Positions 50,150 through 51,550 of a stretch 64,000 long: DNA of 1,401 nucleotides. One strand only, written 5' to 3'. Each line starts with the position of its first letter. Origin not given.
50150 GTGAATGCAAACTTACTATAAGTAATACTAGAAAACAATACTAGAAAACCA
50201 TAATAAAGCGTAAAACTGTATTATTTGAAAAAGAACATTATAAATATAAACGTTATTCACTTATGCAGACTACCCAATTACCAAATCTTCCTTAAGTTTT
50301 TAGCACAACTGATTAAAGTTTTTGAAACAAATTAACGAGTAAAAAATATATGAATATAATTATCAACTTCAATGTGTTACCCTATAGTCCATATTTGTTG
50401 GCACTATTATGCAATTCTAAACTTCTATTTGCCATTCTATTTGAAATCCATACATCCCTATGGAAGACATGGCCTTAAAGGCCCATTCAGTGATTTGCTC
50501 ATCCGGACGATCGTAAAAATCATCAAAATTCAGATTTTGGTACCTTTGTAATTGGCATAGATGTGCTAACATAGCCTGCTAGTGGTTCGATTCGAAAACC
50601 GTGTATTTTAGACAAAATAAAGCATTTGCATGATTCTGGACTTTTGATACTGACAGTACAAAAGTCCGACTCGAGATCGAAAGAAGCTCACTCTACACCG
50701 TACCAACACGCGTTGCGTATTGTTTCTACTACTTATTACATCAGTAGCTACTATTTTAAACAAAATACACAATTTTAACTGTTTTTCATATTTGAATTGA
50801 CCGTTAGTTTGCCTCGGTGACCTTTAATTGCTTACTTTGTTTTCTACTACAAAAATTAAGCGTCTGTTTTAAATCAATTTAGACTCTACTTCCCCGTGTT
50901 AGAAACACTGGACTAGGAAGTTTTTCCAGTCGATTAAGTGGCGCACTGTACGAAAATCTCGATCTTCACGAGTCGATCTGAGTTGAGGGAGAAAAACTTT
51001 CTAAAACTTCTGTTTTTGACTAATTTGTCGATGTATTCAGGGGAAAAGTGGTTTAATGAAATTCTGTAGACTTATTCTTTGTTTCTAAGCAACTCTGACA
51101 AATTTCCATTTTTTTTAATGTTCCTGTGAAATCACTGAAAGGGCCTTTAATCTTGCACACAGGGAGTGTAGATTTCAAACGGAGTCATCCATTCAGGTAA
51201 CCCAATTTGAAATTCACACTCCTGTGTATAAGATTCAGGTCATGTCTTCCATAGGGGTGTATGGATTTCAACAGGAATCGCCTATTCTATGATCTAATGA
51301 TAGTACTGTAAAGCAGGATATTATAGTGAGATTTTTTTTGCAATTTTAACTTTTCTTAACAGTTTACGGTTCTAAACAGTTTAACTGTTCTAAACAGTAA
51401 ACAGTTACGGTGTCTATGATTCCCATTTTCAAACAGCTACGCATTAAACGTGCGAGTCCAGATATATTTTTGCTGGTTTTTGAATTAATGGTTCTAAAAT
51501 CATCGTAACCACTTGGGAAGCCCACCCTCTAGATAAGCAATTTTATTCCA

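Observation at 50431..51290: Nested insertion: a TTAA-duplicating 669-bp element inside a family-D MITE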

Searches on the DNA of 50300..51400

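Call 25: search_rna_families(source=window, start=50300, end=51400, threshold=evalue, max_evalue=1)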
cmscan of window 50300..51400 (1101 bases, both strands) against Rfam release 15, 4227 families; matches with E-value up to 1: 2.
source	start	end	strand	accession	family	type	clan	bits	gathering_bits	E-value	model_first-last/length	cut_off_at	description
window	50497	50567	-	RF00158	SNORD82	Gene; snRNA; snoRNA; CD-box;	-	23.2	43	0.069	1-70/70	no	Small nucleolar RNA SNORD82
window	51148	51236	-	RF03857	mir-3129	Gene; miRNA;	-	19.5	90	0.64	1-82/82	no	mir-3129 microRNA precursor family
